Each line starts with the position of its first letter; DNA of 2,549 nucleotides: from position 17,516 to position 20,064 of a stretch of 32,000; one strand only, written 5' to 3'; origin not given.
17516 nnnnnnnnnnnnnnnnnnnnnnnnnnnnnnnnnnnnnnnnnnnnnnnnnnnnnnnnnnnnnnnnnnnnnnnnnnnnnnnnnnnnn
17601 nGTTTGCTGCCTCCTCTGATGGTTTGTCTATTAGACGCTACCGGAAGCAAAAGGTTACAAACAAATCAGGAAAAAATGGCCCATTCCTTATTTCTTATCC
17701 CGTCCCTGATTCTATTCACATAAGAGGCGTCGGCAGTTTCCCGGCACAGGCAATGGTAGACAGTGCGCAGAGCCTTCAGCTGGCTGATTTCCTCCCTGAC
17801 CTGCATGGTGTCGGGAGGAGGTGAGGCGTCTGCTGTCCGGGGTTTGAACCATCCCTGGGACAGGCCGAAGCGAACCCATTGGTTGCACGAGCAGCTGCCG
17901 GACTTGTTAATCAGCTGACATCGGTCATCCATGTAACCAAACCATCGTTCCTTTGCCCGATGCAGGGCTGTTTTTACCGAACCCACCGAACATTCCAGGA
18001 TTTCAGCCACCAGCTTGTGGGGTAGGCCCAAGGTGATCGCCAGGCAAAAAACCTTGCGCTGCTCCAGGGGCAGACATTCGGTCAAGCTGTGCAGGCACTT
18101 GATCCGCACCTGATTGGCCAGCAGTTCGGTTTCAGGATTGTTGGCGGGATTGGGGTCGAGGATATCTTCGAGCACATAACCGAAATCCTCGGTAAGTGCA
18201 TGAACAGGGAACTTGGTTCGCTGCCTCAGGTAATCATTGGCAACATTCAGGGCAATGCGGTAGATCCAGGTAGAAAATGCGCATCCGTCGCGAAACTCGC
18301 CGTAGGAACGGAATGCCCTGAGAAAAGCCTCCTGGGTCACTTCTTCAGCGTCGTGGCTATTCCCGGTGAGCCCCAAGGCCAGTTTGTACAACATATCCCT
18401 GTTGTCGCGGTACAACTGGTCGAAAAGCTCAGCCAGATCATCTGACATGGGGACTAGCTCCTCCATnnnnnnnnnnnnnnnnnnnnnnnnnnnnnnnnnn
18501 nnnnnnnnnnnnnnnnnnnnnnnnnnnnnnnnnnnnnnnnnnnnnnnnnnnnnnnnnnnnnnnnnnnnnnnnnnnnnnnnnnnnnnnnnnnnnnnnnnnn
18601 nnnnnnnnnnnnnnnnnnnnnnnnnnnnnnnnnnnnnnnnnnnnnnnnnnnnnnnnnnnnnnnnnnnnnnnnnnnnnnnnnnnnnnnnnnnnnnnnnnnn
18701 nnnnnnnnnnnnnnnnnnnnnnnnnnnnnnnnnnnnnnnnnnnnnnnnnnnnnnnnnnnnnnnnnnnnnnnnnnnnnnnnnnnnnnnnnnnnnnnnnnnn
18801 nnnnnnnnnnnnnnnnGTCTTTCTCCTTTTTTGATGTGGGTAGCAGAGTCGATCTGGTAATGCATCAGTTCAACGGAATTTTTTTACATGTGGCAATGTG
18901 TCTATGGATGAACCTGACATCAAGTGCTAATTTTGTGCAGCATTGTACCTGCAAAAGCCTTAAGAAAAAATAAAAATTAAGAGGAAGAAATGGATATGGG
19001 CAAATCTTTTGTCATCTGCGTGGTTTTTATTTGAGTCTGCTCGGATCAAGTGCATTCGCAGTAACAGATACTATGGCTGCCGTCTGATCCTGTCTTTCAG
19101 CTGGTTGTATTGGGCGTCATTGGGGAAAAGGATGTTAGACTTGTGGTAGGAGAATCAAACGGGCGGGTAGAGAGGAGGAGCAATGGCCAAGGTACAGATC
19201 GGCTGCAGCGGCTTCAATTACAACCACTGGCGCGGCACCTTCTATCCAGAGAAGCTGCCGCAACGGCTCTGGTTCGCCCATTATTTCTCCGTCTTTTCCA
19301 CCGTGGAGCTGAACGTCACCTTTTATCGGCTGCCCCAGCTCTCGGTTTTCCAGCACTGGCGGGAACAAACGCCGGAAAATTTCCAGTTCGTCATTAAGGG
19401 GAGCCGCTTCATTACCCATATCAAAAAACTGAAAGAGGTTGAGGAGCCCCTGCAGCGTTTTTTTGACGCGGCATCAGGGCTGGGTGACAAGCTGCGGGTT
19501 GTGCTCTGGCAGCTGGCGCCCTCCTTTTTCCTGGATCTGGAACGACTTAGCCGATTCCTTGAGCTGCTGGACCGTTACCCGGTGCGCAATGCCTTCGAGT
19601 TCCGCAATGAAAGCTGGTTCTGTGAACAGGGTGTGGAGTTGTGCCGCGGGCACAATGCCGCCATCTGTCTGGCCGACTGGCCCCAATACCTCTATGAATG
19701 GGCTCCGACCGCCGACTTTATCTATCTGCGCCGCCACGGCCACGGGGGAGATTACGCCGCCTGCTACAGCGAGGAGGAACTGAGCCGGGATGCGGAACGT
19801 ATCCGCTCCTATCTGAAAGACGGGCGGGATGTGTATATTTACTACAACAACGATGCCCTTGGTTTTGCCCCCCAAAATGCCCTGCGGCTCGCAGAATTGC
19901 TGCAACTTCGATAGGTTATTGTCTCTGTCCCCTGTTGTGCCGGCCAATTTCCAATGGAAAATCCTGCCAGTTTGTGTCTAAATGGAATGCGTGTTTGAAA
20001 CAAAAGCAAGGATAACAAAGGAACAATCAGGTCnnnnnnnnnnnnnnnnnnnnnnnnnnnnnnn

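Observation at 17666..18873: Secreted 8-Cys mini-protein cotranscribed with an ECF sigma factor that carries CxC motifs in a C-terminal extension and has no anti-sigma gene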

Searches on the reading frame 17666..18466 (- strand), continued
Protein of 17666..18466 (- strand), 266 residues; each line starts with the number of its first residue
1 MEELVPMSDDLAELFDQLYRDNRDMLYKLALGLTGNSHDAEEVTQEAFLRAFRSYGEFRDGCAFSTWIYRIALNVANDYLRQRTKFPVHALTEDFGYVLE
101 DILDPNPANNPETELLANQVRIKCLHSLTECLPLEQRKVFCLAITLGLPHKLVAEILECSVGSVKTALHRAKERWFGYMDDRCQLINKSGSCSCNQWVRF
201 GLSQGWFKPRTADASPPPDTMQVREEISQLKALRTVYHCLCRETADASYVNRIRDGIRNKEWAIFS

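Call 35: find_encoding_contigs(protein=P0089, flank=5000, max_places=4)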
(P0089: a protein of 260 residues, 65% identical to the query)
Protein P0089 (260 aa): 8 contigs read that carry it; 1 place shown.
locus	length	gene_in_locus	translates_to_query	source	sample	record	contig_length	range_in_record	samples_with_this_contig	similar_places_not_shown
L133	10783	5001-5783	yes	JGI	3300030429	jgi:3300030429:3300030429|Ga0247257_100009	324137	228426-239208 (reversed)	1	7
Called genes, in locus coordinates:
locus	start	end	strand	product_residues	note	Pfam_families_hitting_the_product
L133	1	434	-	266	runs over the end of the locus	PF04060:FeS, PF12654:DUF3786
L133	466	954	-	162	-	PF22381:Staph_reg_Sar_Rot (weak), PF01047:MarR, PF12802:MarR_2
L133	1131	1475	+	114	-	PF12802:MarR_2, PF13463:HTH_27 (weak), PF22381:Staph_reg_Sar_Rot (weak), PF01047:MarR, PF13412:HTH_24 (faint)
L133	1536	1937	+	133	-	PF01243:PNPOx_N, PF12900:Pyridox_ox_2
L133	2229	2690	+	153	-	PF14242:DUF4342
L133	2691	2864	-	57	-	-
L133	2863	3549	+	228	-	PF00072:Response_reg, PF00486:Trans_reg_C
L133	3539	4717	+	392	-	PF13589:HATPase_c_3 (faint), PF00672:HAMP, PF00512:HisKA, PF02518:HATPase_c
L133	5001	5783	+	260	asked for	PF04542:Sigma70_r2, PF08281:Sigma70_r4_2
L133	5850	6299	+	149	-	PF12675:DUF3795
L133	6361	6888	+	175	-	PF12675:DUF3795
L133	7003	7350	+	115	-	PF12675:DUF3795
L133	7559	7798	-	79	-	-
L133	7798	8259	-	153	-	PF12910:PHD_like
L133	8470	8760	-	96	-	PF11588:DUF3243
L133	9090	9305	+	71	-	PF05582:Peptidase_U57 (weak)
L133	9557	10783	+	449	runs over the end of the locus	PF01523:PmbA_TldD_1st, PF19290:PmbA_TldD_2nd, PF19289:PmbA_TldD_3rd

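Call 40: predict_structure(alignment_id=A3)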
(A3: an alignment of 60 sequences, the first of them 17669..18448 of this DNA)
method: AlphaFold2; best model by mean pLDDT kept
length: 260 residues; sequences in the alignment: 60
mean_pLDDT: 66.2   pTM: 0.34
mean pLDDT of the five models: 66.2, 64.3, 62.9, 58.4, 55.4
residues with pLDDT >= 90: 27; 70-90: 99; 50-70: 71; < 50: 63
segments of 3 or more residues with pLDDT < 50: 96-115, 172-210
pLDDT, mean of each block of 10 residues (from residue 1): 85 94 82 88 91 79 85 64 56 51 43 51 61 63 72 76 62 41 38 39 39 65 78 76 76 67
secondary structure, 60 per line:
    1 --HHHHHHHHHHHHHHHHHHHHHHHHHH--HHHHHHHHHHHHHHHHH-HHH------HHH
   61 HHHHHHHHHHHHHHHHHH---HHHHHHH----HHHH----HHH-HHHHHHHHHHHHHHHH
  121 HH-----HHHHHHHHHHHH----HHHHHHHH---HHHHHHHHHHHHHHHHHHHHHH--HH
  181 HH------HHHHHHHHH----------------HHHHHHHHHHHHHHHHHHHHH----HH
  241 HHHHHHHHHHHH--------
elements in order: H3-28 H31-47 H58-78 H82-88 H93-96 H105-122 H128-139 H144-151 H155-176 H179-182 H189-197 H214-234 H239-252

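Call 65: search_protein_families(library=padloc, proteins=[window:17669-18448:-], max_evalue=1)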
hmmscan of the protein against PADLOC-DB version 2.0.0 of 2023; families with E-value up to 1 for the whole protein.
window:17669-18448:- (260 aa): 0 families

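Call 71: search_protein_families(library=ncbifam, proteins=[L128:5851-6297:+, L133:5850-6299:+], max_evalue=0.001)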
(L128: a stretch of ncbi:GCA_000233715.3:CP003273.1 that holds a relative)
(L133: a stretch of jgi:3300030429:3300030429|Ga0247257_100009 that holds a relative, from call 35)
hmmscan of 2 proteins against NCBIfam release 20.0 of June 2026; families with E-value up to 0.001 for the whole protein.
L128:5851-6297:+ (148 aa): 0 families

L133:5850-6299:+ (149 aa): 0 families

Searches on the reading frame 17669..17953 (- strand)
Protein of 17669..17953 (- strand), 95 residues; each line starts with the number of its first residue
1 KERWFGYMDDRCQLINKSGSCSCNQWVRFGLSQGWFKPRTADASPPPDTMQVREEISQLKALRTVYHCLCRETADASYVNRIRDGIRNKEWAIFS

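Call 55: search_protein_representatives(alignment_id=A4)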
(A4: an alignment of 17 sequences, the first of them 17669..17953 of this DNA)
Query: 17 sequences, 95 profile positions. Proteins with E-value up to 0.001 (for the whole library): 40; up to 1e-10: 10; up to 1e-30: 2. The best 40 are listed.
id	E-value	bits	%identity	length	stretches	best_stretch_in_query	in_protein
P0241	2.4e-36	140.5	-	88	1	8-95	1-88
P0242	1.7e-34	134.6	-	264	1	1-94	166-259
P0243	6.9e-19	84.5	-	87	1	8-94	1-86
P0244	2.1e-17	79.8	-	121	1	1-77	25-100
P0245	5.3e-17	78.5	-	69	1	27-94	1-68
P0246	6.3e-17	78.2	-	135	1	1-61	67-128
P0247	6.1e-16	75.1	-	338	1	2-95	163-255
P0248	2.0e-15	73.4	-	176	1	1-92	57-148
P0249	4.8e-14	69.0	-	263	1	1-93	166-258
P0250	7.7e-11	58.7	-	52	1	45-95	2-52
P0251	1.4e-10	57.9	-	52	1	45-94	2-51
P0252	2.0e-10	57.4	-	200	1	27-94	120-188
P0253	6.1e-10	55.9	-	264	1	7-95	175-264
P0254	4.9e-09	53.0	-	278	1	2-95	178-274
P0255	5.6e-09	52.8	-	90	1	39-94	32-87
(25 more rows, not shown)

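Call 64: search_solved_structures(query=A4, max_evalue=10)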
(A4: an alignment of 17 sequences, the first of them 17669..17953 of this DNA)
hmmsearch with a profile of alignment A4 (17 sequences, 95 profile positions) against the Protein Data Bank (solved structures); distinct sequences matched with E-value up to 10: 3.
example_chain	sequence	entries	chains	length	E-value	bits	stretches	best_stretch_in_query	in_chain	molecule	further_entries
6pfj_T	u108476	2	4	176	1.4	13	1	42-85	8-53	AmfC protein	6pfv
4lid_A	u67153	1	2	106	1.7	12.7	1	44-79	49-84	A-100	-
4u08_A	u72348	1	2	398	5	11.2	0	42-68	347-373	LIC11098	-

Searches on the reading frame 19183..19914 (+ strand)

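Call 52: search_protein_families(library=pfam, proteins=[window:19183-19914:+], max_evalue=0.01)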
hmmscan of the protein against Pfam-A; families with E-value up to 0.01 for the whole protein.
window:19183-19914:+ (243 aa): 1 family
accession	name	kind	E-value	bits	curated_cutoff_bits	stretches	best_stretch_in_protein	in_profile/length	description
PF01904.24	DUF72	-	2e-71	241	25.3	1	21-239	1-217/217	Protein of unknown function DUF72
